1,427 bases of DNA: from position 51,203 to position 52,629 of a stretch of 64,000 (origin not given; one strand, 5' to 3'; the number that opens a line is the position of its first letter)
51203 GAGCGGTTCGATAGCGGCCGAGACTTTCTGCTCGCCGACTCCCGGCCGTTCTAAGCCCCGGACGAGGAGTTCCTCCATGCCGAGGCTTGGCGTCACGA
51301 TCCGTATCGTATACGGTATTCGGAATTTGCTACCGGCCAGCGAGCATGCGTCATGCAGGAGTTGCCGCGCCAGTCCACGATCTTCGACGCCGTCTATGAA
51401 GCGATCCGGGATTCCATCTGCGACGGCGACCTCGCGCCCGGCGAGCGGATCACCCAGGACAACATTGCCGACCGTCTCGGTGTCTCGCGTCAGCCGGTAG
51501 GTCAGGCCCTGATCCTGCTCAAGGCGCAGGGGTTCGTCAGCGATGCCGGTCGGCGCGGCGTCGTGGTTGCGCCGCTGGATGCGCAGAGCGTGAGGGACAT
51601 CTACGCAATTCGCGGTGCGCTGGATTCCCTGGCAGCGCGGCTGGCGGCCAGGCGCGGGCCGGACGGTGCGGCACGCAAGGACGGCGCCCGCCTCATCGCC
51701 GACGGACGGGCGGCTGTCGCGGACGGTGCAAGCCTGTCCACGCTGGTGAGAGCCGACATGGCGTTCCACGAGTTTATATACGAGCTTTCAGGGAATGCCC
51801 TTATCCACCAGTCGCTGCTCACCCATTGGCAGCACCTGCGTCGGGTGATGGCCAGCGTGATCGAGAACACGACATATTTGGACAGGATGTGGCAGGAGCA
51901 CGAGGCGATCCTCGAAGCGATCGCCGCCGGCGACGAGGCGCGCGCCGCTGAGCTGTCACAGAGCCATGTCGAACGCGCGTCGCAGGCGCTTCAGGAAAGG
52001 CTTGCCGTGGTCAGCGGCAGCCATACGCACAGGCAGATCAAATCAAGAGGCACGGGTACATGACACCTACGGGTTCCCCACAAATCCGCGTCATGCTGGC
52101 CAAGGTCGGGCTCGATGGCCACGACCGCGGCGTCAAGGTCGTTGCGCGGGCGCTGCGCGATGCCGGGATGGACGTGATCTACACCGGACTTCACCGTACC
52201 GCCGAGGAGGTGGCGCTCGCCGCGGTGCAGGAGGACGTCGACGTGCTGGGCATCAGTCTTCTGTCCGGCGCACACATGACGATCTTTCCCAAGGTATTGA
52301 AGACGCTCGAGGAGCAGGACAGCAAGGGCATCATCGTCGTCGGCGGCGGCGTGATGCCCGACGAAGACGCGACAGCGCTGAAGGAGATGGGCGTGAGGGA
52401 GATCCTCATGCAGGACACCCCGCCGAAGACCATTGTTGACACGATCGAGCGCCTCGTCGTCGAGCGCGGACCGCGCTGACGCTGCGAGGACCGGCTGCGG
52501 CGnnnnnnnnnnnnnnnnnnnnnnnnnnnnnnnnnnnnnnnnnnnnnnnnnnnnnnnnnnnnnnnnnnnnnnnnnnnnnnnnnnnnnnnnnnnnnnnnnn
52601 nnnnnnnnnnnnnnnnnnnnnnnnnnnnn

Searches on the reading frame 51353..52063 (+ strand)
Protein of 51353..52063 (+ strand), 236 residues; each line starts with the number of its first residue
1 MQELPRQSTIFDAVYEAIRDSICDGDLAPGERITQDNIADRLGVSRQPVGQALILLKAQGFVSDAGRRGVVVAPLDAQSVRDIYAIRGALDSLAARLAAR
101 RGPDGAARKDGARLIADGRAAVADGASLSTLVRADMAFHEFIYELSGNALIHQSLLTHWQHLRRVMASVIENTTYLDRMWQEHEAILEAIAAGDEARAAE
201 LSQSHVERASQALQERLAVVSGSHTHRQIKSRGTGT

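Call 5: search_protein_families(library=pfam, proteins=[window:51353-52063:+])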
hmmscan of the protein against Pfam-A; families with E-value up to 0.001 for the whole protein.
window:51353-52063:+ (236 aa): 4 families
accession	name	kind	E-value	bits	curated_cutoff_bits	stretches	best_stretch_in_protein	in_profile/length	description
PF07729.17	FCD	-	4.4e-26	92.2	24.3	1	82-207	1-124/125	FCD domain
PF00392.27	GntR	-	1.1e-14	54.3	27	1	13-72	4-64/64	Bacterial regulatory proteins, gntR family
PF13545.12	HTH_Crp_2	-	2.1e-05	24.8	27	1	32-72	22-61/70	Crp-like helix-turn-helix domain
PF12802.13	MarR_2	-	0.00041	20.9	27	0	29-62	18-50/61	MarR family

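Call 6: search_protein_families(library=ncbifam, proteins=[window:51353-52063:+])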
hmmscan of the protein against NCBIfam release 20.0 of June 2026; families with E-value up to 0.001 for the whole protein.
window:51353-52063:+ (236 aa): 17 families
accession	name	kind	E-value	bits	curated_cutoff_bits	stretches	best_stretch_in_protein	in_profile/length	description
TIGR03338.1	phnR_burk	equivalog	1.7e-27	96.5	271.5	1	6-210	8-210/212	phosphonate utilization associated transcriptional regulator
NF003011.0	PRK03837.1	subfamily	1.7e-14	54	260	1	11-214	15-234/241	transcriptional regulator NanR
NF008576.0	PRK11534.1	equivalog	4.5e-13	49.4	218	1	6-206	5-210/225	DNA-binding transcriptional regulator CsiR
NF007741.0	PRK10421.1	equivalog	1.7e-10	40.7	311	1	77-214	95-234/262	transcriptional regulator LldR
NF007442.0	PRK09990.1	equivalog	4.2e-10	39.5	301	1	7-216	8-238/256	transcriptional regulator GlcC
NF008504.0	PRK11414.1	equivalog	4.4e-10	39.7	225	1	14-195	16-197/221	GntR family transcriptional regulator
NF007588.0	PRK10225.1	equivalog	1.5e-09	37.5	442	1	10-215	10-233/257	Uxu operon transcriptional regulator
NF052282.1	PLP_TF_PdxR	equivalog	1.4e-08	34.3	320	1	11-80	3-73/448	MocR-like pyridoxine biosynthesis transcription factor PdxR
TIGR02018.2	his_ut_repres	equivalog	1.1e-07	31.4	220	1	13-84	3-76/226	histidine utilization transcriptional repressor HutC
NF007001.0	PRK09464.1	equivalog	6.2e-07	29.3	330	1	6-210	7-229/254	pyruvate dehydrogenase complex transcriptional repressor PdhR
NF052290.2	MocR_like_YczR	exception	3.5e-06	26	487.4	1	8-99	18-114/458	MocR-like transcription factor YczR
NF053730.1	TransRegRv1152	equivalog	1.3e-05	25.1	170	1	8-79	15-87/120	Rv1152 family transcriptional regulator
TIGR02325.1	C_P_lyase_phnF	equivalog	1.9e-05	24.3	156.8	1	9-73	8-73/238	phosphonate metabolism transcriptional regulator PhnF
NF052286.1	ecto_TF_EhuR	exception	3.4e-05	22.6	480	1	9-78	11-81/458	MocR-like ectoine utilization transcription factor EhuR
NF012025.0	PRK15481.1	equivalog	5.2e-05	22.1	573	1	13-79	10-77/432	MocR-like B6 salvage transcription factor PtsJ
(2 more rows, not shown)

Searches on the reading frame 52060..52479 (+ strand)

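Call 5: search_protein_families(library=pfam, proteins=[window:52060-52479:+])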
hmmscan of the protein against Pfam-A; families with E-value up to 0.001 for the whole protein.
window:52060-52479:+ (139 aa): 1 family
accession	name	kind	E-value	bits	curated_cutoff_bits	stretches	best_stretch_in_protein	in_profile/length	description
PF02310.24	B12-binding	-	2.2e-24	86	32.1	1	10-111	2-104/121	B12 binding domain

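Call 6: search_protein_families(library=ncbifam, proteins=[window:52060-52479:+])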
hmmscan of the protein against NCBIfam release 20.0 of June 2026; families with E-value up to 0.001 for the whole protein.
window:52060-52479:+ (139 aa): 15 families
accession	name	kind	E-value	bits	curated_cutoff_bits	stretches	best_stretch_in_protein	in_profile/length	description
TIGR00640.1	acid_CoA_mut_C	subfamily_domain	2e-43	147.5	57.45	1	8-133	2-127/132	methylmalonyl-CoA mutase C-terminal domain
NF006944.0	PRK09426.1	equivalog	7.7e-34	116.7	876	1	9-130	590-711/721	methylmalonyl-CoA mutase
NF045497.1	IsobCoAmut_IcmF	equivalog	1.7e-19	69.2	1500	1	8-118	2-114/1076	fused isobutyryl-CoA mutase/GTPase IcmF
NF002612.0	PRK02261.1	equivalog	1.4e-09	37.6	110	1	9-131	4-132/148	methylaspartate mutase subunit S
TIGR01501.1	MthylAspMutase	equivalog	6.5e-09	35.6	135.8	1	11-130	4-129/134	methylaspartate mutase subunit S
NF040669.1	MtaC2_Meth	equivalog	5.9e-07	29.1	450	1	11-112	129-230/267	methanol--corrinoid protein MtaC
NF040655.1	MtaC_Meth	equivalog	9.4e-07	28.1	420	1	18-102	129-213/253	methanol--corrinoid protein MtaC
NF047996.1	corrin_MtgC_2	exception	1.5e-06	27.9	370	1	12-108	93-191/212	glycine betaine-specific corrinoid protein MtgC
NF007024.0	PRK09490.1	equivalog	8.9e-06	23.7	1497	1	8-107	751-849/1234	methionine synthase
TIGR02082.1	metH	equivalog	0.00014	19.6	1010.85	1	9-98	734-823/1182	methionine synthase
TIGR02370.1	pyl_corrinoid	subfamily_domain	0.00015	21.2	215.3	1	17-97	93-175/197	methyltransferase cognate corrinoid protein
TIGR00734.1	hisAF_rel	hypoth_equivalog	0.00017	21.5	179.85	1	45-117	140-212/221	HisA/HisF family protein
NF047995.1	corrinoid_MtgC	exception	0.00017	21.1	310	1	5-98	89-184/215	glycine betaine-specific corrinoid protein MtgC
NF003202.0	PRK04169.1-6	equivalog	0.00049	19.7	353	0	54-115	171-231/254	phosphoglycerol geranylgeranyltransferase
NF041607.1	dimeth_corrin_MtbC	equivalog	0.00079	19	350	1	14-106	88-180/203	dimethylamine corrinoid protein MtbC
